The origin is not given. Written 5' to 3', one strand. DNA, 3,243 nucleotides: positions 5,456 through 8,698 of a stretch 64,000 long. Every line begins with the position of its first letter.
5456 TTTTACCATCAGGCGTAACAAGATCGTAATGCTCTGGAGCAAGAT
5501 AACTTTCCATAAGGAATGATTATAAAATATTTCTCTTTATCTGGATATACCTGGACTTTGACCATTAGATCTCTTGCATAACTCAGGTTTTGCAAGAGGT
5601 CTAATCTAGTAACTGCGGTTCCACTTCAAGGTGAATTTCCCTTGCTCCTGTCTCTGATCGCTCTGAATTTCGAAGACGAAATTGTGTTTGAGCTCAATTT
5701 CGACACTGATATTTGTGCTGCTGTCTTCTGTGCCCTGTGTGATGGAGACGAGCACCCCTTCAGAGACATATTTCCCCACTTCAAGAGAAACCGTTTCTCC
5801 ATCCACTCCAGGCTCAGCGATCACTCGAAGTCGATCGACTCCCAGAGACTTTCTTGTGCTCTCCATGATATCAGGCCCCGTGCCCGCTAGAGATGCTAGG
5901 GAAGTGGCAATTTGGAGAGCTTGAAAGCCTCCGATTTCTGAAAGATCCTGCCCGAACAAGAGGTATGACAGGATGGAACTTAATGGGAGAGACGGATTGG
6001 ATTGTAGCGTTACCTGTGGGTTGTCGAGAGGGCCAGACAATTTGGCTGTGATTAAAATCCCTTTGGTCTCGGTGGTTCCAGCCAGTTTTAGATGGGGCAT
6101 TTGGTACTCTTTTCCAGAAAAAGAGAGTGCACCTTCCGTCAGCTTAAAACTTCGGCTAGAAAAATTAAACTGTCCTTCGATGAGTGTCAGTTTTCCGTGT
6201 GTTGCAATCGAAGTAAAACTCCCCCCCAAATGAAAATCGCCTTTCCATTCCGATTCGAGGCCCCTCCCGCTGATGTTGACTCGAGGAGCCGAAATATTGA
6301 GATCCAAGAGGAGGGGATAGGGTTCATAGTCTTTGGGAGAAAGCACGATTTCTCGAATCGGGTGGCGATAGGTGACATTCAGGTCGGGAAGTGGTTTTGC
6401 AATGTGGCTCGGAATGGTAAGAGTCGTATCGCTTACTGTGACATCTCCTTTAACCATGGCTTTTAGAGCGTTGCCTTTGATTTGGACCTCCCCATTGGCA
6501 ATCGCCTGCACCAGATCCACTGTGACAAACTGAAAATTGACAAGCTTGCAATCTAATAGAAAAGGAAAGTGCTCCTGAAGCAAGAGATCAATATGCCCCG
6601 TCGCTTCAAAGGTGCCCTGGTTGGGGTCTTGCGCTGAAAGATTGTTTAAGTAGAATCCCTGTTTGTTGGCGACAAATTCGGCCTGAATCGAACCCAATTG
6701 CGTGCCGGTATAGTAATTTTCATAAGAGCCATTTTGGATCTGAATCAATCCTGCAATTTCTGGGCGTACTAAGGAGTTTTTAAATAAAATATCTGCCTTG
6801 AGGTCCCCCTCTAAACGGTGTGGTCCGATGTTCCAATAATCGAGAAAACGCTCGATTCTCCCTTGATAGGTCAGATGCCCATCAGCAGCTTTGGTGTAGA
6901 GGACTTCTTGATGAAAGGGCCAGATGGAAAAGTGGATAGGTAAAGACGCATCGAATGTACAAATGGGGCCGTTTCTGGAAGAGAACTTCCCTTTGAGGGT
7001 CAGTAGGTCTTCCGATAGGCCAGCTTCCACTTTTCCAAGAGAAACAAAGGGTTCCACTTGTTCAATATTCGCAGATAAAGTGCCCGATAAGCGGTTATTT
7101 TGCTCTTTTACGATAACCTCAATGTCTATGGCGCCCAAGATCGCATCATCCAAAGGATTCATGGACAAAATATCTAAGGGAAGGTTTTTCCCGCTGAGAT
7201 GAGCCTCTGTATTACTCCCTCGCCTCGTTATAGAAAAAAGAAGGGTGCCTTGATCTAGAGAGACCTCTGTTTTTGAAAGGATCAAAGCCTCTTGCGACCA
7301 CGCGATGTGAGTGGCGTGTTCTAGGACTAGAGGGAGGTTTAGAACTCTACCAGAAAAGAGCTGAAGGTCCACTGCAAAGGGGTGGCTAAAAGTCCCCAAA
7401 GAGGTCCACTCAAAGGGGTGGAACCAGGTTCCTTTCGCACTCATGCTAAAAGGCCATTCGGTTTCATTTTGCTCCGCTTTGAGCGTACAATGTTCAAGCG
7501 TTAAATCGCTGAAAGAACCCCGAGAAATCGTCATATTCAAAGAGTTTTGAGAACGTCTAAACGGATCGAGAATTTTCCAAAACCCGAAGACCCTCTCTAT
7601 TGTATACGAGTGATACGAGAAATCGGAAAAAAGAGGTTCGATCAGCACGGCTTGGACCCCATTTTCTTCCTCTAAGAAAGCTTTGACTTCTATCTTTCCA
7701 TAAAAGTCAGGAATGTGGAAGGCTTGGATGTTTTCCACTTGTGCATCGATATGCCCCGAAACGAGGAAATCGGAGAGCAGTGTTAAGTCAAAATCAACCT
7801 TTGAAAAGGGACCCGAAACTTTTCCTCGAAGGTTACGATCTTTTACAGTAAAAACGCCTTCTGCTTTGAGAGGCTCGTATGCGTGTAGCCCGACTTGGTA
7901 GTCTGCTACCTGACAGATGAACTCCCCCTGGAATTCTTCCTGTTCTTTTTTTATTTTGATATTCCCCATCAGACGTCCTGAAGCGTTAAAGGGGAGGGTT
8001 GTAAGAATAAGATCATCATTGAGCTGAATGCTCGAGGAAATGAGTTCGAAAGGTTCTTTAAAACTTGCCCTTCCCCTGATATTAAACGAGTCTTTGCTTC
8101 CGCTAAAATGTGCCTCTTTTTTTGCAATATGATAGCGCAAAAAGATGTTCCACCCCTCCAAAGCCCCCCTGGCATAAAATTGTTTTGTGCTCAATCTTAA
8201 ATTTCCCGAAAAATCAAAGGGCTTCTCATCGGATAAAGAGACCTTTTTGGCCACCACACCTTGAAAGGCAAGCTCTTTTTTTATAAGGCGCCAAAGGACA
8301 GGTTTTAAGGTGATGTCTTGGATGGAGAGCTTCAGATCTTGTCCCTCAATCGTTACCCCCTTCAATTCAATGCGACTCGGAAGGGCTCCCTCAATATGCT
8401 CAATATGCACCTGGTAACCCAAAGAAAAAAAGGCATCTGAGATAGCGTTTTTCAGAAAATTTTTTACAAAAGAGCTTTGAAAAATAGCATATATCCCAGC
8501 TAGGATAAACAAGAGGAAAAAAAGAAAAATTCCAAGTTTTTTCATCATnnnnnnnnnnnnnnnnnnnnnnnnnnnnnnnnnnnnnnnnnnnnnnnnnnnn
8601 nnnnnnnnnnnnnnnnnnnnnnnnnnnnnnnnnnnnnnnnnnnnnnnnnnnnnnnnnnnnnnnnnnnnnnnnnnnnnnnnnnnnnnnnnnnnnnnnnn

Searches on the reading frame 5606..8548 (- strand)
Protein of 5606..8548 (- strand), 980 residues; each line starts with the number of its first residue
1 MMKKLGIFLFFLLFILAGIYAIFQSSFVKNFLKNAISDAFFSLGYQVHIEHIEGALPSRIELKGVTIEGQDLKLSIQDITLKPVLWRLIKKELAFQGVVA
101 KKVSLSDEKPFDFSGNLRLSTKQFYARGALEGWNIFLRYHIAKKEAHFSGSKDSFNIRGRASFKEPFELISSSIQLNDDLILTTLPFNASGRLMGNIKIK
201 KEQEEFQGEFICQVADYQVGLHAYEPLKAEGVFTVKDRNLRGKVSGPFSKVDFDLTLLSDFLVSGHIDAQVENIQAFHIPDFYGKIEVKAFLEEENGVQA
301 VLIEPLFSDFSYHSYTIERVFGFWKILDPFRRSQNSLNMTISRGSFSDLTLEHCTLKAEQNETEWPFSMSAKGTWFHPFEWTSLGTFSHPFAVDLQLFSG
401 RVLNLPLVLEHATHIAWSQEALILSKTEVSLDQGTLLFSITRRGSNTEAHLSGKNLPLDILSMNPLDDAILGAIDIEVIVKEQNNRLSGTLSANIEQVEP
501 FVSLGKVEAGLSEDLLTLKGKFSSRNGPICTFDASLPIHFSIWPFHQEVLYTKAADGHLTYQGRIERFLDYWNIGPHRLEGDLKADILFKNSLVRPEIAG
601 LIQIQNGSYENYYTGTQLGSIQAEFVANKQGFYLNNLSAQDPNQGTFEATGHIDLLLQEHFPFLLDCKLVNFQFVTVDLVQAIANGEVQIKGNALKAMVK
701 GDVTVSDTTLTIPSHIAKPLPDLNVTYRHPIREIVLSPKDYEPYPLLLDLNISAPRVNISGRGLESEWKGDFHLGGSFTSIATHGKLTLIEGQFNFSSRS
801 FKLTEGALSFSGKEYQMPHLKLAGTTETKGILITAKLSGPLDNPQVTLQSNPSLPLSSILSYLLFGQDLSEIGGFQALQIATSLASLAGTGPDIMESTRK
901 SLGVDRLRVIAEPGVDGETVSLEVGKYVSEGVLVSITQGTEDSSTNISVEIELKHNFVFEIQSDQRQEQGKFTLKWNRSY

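Call 80: search_protein_families(library=pfam, proteins=[window:5606-8548:-], max_evalue=0.00001)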
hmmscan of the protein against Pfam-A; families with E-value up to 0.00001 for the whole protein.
window:5606-8548:- (980 aa): 1 family
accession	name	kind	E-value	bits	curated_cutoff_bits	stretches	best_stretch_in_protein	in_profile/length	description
PF04357.19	TamB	-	2.8e-51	175.4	22.4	1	636-980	2-381/381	TamB, inner membrane protein subunit of TAM complex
